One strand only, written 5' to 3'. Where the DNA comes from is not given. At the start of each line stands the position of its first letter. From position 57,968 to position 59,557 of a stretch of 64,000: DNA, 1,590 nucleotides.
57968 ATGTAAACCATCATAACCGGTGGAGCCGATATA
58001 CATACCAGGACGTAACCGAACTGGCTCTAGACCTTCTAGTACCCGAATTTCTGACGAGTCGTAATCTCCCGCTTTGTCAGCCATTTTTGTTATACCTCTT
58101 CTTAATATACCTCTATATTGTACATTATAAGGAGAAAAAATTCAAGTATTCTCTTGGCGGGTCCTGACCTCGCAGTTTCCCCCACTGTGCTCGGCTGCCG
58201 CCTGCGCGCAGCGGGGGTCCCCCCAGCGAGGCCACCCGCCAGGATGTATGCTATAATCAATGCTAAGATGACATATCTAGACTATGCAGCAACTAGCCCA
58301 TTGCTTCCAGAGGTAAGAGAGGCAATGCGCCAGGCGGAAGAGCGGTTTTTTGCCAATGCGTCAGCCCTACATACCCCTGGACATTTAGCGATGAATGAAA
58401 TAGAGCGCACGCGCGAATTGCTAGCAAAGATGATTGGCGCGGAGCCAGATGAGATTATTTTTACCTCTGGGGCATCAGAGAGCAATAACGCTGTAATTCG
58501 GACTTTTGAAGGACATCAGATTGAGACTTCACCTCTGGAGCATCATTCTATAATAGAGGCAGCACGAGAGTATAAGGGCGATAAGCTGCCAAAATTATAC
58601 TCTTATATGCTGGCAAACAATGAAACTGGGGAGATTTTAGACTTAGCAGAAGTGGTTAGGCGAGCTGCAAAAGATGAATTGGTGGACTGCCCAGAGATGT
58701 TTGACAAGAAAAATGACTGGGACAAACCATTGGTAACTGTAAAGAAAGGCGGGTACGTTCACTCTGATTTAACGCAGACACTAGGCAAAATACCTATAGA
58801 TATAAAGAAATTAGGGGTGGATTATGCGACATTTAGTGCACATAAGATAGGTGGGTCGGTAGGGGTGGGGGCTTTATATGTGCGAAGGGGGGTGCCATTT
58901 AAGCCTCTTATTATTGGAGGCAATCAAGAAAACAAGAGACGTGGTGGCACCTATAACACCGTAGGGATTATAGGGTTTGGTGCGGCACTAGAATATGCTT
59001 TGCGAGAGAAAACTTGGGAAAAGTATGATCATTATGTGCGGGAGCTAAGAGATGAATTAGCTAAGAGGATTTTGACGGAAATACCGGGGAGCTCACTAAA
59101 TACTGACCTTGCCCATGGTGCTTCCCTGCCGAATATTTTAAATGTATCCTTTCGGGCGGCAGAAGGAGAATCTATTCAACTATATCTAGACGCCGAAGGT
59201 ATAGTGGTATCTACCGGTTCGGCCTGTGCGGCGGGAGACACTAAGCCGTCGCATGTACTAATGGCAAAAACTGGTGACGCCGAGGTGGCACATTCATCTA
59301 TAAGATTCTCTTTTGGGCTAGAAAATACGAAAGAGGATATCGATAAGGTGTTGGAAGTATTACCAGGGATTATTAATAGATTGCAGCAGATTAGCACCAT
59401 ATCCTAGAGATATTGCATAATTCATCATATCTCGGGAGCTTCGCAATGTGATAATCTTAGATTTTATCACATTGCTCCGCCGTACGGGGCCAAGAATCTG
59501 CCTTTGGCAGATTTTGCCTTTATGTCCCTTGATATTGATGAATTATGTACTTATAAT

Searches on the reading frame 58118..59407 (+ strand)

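Call 56: search_protein_families(library=pfam, max_evalue=0.001, proteins=[window:58118-59407:+])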
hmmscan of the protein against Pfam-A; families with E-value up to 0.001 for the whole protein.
window:58118-59407:+ (429 aa): 1 family
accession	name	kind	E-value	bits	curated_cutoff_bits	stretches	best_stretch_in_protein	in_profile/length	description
PF00266.25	Aminotran_5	-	5.5e-62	210.3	21.5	2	209-411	167-371/371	Aminotransferase class-V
